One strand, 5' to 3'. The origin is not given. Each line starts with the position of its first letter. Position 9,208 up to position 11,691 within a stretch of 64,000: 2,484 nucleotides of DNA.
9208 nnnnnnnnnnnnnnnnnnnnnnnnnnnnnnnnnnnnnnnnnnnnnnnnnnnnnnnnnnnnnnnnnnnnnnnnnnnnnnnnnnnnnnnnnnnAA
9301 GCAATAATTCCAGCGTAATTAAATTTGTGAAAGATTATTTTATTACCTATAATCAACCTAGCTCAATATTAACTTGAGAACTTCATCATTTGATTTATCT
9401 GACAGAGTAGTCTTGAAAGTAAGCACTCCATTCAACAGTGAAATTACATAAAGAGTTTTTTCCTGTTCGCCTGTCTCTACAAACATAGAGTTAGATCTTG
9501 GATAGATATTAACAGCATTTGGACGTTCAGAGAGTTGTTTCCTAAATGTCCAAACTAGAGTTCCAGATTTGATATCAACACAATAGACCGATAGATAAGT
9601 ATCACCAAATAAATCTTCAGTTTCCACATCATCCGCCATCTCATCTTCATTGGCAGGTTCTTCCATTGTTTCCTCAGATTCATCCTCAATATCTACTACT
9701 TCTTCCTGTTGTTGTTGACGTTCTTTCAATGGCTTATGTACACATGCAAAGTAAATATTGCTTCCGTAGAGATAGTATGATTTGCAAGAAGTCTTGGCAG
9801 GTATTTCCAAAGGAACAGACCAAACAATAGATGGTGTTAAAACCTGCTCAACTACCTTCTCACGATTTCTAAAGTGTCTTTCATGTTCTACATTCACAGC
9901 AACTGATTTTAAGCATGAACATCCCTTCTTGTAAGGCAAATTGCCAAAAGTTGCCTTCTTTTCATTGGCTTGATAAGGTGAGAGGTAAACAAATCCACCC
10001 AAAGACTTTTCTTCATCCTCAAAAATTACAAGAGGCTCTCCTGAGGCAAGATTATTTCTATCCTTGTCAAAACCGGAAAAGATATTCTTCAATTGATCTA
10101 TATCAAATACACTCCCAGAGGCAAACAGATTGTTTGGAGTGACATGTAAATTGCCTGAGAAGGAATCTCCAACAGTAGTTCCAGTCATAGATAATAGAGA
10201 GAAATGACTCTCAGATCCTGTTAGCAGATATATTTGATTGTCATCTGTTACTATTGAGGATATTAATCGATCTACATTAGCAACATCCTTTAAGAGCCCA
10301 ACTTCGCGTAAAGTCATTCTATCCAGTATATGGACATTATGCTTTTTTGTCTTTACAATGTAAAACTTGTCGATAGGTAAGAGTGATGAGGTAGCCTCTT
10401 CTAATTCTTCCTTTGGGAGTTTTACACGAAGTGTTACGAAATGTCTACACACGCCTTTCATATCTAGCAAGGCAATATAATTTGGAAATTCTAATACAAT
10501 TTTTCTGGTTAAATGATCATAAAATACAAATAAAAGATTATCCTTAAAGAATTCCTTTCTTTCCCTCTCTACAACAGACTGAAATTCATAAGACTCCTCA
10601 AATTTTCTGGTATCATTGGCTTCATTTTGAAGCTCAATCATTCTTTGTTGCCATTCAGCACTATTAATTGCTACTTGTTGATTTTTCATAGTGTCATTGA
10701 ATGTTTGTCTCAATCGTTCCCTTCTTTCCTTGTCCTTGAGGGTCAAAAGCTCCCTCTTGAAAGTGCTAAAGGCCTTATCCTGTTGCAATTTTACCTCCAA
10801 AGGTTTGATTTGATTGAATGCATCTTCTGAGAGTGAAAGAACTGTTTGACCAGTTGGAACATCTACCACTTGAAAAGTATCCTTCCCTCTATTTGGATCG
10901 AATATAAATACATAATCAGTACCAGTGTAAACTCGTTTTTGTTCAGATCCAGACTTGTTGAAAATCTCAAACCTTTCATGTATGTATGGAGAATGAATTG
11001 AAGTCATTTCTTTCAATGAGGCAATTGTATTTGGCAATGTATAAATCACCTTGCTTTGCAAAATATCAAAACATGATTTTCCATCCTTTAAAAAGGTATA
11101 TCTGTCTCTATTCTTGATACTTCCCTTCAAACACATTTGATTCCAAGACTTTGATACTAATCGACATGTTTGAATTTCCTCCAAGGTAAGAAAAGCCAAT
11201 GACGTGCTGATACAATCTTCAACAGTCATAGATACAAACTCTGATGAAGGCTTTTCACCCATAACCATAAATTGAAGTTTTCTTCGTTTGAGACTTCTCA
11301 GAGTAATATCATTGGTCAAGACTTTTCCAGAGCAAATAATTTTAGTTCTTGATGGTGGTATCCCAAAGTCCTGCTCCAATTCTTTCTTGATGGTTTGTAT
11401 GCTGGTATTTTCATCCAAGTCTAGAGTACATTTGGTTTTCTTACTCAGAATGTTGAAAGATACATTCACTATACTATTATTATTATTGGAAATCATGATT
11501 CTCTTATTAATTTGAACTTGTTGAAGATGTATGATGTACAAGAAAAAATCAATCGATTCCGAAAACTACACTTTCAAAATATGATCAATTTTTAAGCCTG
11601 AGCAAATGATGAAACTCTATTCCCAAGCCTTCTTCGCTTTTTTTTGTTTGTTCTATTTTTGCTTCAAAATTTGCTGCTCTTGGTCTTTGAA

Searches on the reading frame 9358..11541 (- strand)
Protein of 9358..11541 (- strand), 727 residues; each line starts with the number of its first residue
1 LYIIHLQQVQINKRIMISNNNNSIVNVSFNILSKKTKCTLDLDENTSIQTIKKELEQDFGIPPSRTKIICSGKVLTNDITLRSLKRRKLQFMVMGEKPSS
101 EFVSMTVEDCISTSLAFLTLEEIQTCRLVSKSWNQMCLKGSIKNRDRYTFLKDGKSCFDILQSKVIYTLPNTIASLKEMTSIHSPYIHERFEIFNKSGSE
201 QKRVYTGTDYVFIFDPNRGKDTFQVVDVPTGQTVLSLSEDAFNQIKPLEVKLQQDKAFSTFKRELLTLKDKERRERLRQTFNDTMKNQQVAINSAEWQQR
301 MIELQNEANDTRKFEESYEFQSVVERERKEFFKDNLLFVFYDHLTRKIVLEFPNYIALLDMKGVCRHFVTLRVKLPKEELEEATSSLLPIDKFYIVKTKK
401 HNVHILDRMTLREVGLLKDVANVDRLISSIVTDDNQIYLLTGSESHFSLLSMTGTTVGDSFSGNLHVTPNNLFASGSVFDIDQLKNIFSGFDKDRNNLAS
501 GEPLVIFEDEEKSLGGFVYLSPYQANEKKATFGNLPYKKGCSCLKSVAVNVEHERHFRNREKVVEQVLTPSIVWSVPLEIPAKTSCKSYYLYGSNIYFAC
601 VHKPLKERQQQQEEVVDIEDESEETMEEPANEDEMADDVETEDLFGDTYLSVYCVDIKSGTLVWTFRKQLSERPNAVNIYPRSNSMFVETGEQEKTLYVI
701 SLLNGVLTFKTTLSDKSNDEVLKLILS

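Call 3: search_protein_families(library=pfam, proteins=[window:9358-11541:-], max_evalue=1)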
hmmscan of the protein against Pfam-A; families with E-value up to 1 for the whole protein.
window:9358-11541:- (727 aa): 7 families
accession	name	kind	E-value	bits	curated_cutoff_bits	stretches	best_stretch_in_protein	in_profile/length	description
PF00240.29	ubiquitin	-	1.4e-09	38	25.4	1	33-85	6-58/72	Ubiquitin family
PF00646.38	F-box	-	0.001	19.4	20.5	1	109-139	7-37/43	F-box domain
PF13570.13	Beta-prop_ACSF4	-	0.0057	16.5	133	1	572-714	167-301/329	Beta-alanine-activating enzyme, beta-propeller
PF12937.12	F-box-like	-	0.0063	16.7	24.3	1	116-140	14-38/47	F-box-like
PF21550.3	MTIP_N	-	0.023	15.5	27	1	268-318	3-53/71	Myosin A tail domain interacting protein, N-terminal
PF21403.4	OTU1_UBXL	-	0.033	15.2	22.7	0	34-65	8-39/49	OTU1, UBXL domain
PF15874.10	Il2rg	-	0.06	14.1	27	1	338-402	16-75/92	Putative Interleukin 2 receptor, gamma chain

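Call 47: list_cluster_members(proteins=[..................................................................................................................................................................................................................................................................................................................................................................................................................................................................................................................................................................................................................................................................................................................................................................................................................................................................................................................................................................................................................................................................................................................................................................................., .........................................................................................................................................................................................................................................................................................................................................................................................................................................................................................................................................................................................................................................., window:5857-7137:-, window:3636-4796:-, window:9358-11496:-])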
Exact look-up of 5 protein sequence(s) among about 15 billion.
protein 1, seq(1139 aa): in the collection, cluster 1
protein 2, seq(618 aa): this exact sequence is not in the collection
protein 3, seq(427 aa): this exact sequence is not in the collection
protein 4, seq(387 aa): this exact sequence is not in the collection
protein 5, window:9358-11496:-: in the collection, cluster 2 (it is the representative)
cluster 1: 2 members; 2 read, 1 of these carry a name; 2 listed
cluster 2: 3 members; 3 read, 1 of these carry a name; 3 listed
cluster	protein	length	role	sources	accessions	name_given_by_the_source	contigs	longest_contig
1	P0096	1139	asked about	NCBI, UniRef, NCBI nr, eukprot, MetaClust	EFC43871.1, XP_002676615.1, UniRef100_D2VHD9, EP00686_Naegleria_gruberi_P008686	predicted protein [Naegleria gruberi] | Predicted protein n=1 Tax=Naegleria gruberi TaxID=5762 RepID=D2VHD9_NAEGR | uncharacterized protein NAEGRDRAFT_79941 [Naegleria gruberi]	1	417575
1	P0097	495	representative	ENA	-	-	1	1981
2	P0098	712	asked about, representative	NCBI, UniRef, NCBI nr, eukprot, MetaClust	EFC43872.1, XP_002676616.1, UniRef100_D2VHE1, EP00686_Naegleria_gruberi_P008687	UBL domain-containing protein [Naegleria gruberi] | UBL domain-containing protein n=1 Tax=Naegleria gruberi TaxID=5762 RepID=D2VHE1_NAEGR | XP_002676616.1 UBL domain-containing protein [Naegleria gruberi strain NEG-M]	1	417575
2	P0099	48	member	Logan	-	-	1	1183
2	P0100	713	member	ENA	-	-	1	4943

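Call 83: search_protein_families(library=ncbifam, proteins=[P0096], max_evalue=0.01)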
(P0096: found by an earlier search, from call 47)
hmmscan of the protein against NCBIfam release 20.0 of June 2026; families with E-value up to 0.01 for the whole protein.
P0096 (1139 aa): 1 family
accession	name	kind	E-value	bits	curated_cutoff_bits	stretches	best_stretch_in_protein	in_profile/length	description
NF003974.0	PRK05467.1-3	equivalog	0.0028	17.2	143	1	164-295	61-195/221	Fe2+-dependent dioxygenase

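Call 84: search_protein_families(library=padloc, proteins=[P0096], max_evalue=0.01)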
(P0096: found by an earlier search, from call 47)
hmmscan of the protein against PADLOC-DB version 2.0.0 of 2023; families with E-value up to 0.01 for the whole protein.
P0096 (1139 aa): 1 family
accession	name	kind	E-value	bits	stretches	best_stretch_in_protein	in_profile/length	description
PDLC01653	2OG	-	0.0002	20.2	1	186-270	3-78/81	"CAS-I,CAS-II,CAS-III,CAS-IV,CAS-V,CAS-VI; associated"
